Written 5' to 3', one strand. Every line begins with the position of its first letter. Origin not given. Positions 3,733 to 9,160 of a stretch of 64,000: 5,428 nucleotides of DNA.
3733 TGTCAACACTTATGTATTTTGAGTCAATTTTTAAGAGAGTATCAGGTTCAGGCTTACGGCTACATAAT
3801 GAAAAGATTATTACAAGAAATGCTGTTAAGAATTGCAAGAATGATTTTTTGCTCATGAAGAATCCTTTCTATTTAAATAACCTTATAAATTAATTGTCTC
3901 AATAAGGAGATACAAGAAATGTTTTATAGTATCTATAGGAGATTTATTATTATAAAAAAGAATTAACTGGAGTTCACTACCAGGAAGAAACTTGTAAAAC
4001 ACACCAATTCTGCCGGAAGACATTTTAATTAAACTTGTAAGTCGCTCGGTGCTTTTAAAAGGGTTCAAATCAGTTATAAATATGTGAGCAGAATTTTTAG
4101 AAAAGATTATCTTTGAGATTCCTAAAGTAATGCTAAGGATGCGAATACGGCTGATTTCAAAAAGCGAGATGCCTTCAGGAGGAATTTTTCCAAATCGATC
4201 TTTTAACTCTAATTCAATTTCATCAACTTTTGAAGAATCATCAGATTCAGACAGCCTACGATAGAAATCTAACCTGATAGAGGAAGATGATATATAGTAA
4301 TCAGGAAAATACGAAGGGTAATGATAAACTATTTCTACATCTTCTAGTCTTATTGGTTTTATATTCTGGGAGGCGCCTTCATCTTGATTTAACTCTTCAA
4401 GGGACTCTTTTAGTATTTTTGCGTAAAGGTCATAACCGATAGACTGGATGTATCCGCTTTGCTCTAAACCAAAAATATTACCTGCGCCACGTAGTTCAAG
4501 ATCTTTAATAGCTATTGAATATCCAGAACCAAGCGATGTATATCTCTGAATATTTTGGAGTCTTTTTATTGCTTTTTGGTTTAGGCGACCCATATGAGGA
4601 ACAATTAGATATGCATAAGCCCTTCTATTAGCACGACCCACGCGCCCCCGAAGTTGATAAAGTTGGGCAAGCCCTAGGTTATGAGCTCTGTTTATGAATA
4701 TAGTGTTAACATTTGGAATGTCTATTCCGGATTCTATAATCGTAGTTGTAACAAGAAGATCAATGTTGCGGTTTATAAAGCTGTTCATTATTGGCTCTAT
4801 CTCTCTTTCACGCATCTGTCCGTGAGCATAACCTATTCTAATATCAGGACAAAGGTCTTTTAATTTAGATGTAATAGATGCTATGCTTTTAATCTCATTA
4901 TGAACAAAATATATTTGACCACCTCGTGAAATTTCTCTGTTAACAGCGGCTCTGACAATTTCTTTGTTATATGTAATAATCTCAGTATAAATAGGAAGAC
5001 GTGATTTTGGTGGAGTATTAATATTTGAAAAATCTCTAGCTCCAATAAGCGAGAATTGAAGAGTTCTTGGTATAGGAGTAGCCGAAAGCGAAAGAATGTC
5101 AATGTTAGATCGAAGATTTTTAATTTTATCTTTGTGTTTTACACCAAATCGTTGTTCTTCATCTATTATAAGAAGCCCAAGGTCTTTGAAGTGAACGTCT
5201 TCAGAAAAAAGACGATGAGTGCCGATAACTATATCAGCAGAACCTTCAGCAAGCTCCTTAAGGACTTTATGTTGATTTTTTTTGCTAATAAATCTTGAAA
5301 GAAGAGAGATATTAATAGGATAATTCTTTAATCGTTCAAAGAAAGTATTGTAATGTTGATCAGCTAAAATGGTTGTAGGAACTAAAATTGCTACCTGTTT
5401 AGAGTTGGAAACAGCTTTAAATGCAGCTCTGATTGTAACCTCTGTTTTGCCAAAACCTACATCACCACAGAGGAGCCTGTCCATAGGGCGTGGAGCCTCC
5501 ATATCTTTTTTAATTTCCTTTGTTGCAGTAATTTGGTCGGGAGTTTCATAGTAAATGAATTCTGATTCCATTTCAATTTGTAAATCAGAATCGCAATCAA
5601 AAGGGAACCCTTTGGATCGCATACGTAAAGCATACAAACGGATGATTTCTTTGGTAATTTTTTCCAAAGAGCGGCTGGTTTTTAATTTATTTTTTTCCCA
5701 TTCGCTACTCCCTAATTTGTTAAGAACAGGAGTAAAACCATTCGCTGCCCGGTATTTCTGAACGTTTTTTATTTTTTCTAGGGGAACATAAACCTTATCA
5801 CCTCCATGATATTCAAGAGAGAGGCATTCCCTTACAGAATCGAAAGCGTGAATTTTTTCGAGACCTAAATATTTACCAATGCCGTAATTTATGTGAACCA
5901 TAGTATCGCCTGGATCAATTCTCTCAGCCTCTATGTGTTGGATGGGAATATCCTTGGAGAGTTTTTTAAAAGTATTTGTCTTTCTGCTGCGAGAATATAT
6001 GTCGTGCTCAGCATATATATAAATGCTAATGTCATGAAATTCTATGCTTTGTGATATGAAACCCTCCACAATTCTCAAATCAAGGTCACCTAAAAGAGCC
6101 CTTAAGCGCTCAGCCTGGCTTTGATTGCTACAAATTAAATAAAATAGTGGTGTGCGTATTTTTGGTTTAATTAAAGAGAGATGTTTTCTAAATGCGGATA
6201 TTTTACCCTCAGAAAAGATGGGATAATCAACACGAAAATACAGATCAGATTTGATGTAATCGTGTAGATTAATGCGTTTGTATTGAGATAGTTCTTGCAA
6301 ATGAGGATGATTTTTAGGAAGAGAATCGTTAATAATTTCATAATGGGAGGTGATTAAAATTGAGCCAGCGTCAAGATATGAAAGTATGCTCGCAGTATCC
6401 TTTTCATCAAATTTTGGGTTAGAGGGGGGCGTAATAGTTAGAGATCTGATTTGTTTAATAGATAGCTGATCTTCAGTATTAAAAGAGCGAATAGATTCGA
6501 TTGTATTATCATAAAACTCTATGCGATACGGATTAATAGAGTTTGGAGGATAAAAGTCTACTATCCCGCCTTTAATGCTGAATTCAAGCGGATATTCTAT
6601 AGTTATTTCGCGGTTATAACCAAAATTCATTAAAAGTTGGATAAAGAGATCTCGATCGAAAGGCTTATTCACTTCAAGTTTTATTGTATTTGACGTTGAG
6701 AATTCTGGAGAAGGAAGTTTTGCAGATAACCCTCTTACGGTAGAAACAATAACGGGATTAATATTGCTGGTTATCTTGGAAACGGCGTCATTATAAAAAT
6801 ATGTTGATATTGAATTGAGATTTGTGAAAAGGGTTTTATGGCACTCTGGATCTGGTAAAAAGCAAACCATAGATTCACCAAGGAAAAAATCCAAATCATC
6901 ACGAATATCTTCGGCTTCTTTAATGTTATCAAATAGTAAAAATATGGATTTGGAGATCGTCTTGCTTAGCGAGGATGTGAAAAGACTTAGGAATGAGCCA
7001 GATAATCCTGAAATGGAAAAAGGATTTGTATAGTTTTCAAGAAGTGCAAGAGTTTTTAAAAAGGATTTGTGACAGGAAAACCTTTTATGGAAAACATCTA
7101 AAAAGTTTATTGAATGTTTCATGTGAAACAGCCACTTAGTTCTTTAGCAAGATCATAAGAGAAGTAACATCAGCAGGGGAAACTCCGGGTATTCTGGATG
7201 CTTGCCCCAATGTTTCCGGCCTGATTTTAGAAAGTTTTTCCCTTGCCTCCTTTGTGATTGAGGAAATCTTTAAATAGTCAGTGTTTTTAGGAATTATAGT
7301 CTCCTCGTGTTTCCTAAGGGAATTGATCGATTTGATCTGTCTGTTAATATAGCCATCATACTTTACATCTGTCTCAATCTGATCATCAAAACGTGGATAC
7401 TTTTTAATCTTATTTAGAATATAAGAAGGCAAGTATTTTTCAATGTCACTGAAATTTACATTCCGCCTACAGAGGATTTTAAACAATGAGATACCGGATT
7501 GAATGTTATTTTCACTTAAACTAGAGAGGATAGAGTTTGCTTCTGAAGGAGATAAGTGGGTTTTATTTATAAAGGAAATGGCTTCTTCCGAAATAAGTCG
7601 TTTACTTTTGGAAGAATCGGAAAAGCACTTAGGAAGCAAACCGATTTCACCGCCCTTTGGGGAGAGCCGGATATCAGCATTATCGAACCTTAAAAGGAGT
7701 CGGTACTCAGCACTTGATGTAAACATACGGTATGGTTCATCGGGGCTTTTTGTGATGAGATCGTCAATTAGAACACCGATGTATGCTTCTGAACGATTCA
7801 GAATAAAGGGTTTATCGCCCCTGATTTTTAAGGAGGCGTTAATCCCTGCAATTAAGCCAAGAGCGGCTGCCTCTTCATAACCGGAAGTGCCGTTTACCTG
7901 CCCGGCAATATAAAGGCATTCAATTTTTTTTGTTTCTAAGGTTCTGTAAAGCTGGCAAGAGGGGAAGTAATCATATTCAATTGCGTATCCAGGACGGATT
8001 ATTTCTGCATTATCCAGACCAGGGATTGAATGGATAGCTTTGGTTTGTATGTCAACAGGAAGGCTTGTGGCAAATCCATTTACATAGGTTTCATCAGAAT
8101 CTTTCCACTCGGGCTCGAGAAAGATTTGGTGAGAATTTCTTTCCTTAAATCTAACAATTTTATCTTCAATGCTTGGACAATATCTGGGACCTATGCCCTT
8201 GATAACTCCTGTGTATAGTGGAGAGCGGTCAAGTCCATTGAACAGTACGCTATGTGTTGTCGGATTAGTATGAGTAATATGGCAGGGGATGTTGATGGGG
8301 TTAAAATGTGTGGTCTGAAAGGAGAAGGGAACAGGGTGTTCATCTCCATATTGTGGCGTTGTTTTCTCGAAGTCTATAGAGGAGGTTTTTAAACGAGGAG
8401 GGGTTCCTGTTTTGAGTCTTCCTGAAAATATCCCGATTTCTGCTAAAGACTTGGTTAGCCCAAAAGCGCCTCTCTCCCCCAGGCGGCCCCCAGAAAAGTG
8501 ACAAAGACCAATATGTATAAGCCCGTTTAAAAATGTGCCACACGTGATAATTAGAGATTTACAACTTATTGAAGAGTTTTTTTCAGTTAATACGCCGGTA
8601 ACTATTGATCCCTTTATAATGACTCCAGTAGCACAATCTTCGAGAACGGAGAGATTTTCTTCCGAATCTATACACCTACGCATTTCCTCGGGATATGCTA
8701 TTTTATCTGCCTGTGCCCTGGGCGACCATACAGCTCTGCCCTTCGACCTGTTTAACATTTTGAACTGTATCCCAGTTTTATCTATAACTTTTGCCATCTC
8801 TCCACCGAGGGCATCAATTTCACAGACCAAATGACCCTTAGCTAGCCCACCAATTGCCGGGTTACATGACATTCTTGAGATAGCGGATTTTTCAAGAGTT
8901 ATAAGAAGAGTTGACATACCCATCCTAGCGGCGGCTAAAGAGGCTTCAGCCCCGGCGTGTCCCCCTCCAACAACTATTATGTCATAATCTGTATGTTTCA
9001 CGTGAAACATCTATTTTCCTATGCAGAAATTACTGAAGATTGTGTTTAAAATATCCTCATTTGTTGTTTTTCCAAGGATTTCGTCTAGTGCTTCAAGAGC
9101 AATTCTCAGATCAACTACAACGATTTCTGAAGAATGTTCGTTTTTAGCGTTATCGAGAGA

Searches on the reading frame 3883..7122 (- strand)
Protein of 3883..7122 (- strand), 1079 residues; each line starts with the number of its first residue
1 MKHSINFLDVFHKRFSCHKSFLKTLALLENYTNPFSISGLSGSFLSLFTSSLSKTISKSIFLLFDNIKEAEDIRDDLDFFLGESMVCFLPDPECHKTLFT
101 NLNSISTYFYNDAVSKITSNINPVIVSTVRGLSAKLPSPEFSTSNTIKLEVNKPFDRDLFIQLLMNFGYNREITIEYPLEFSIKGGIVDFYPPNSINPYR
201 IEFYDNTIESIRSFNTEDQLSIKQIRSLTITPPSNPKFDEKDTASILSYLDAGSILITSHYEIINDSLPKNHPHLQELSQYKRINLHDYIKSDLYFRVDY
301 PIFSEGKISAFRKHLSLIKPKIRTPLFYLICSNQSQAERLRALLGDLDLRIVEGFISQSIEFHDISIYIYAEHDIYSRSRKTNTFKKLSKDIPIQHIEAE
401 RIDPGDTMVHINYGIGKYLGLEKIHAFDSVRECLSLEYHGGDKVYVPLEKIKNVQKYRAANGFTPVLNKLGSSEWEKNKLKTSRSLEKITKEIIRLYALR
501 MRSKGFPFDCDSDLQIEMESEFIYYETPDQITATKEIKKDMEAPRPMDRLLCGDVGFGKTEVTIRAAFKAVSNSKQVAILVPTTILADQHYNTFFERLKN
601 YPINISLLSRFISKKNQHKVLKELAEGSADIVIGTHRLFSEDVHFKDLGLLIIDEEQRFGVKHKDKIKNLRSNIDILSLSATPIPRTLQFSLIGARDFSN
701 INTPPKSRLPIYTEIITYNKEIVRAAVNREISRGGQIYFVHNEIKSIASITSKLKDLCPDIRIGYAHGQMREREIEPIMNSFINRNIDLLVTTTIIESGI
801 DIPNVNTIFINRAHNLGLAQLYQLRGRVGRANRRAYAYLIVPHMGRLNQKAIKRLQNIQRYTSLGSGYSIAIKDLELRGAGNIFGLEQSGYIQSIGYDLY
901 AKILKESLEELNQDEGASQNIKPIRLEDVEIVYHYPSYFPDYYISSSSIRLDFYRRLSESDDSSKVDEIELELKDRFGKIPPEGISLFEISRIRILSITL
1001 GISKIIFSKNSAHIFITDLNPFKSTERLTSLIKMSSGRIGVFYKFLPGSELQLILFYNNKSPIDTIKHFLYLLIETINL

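Call 37: search_protein_families(library=pfam, proteins=[window:3883-7122:-], max_evalue=0.00001)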
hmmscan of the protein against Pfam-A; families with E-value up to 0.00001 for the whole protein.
window:3883-7122:- (1079 aa): 6 families
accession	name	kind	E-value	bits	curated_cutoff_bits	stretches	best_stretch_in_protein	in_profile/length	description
PF00270.35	DEAD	-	3.3e-25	89.2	26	1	527-688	1-164/167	DEAD/DEAH box helicase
PF00271.37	Helicase_C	-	7.8e-21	74.8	23.5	1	727-832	10-110/110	Helicase conserved C-terminal domain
PF03461.20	TRCF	-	4.1e-20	72.4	25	1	935-1017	3-85/95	TRCF domain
PF17757.6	UvrB_inter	-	5.7e-18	65.3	22.9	1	147-233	1-88/91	UvrB interaction domain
PF02559.22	CarD_TRCF_RID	-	2.1e-15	57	23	1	404-457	3-56/57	CarD-like/TRCF RID domain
PF04851.21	ResIII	-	4.4e-11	43.4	22.5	1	528-683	6-162/164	Type III restriction enzyme, res subunit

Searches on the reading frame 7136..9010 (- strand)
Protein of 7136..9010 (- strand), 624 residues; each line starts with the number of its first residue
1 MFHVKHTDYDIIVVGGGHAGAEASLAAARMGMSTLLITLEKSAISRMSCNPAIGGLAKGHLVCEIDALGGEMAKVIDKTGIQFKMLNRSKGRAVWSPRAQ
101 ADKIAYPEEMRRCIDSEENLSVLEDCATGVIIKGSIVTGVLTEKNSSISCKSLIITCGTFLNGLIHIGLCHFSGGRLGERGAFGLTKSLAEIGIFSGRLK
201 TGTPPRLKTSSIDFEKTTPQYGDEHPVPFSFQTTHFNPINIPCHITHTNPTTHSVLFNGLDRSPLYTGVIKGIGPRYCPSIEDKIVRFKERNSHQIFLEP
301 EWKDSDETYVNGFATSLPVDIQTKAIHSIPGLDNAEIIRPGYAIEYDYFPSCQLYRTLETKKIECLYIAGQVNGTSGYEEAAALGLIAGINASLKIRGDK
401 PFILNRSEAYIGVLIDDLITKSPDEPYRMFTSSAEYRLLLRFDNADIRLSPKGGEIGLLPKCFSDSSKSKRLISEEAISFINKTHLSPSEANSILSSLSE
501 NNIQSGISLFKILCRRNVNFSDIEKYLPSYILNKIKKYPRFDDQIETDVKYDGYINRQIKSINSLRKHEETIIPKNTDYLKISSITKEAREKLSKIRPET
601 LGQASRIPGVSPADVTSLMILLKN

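Call 37: search_protein_families(library=pfam, proteins=[window:7136-9010:-], max_evalue=0.00001)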
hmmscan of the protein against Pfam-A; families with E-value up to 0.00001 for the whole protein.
window:7136-9010:- (624 aa): 4 families
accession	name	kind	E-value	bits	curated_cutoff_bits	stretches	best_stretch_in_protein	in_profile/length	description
PF01134.28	GIDA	-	5.4e-156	520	22.1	1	10-399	1-390/391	Glucose inhibited division protein A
PF13932.14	SAM_GIDA_C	-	2.1e-23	82.3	27.1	1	564-619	2-57/57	tRNA modifying enzyme MnmG/GidA C-terminal helical bundle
PF21680.2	GIDA_C_1st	-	4e-14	53.6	24.7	1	469-558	9-95/96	tRNA modifying enzyme MnmG/GidA C-terminal helical domain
PF12831.13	FAD_oxidored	-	1.6e-08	34.7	27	1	10-144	1-118/416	FAD dependent oxidoreductase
